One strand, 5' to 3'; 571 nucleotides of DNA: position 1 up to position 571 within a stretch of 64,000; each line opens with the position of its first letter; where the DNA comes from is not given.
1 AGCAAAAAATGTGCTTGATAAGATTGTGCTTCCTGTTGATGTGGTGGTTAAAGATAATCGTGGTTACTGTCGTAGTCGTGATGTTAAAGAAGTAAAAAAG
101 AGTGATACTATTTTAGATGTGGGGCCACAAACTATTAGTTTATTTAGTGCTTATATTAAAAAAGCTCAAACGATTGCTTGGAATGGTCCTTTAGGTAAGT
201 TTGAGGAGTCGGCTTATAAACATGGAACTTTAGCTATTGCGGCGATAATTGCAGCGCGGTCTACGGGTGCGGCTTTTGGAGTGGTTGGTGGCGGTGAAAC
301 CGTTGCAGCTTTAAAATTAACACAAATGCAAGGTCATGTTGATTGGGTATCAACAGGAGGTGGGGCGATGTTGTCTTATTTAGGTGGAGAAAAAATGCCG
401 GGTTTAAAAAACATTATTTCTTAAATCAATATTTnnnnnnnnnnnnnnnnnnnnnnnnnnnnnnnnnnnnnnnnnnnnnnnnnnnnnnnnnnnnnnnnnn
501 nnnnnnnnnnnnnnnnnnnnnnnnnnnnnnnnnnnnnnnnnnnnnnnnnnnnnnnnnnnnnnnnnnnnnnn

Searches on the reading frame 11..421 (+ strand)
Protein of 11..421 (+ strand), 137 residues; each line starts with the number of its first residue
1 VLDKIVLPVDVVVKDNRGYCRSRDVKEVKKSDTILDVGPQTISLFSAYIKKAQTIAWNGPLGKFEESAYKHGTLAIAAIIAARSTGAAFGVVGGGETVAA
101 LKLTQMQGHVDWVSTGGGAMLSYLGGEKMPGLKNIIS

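Call 60: search_protein_families(library=pfam, proteins=[window:11-421:+], max_evalue=0.00001)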
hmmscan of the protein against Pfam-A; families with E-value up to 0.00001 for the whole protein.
window:11-421:+ (137 aa): 1 family
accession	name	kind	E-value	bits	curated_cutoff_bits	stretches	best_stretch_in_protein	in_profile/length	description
PF00162.24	PGK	-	1.3e-36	126.9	27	1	3-127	253-379/379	Phosphoglycerate kinase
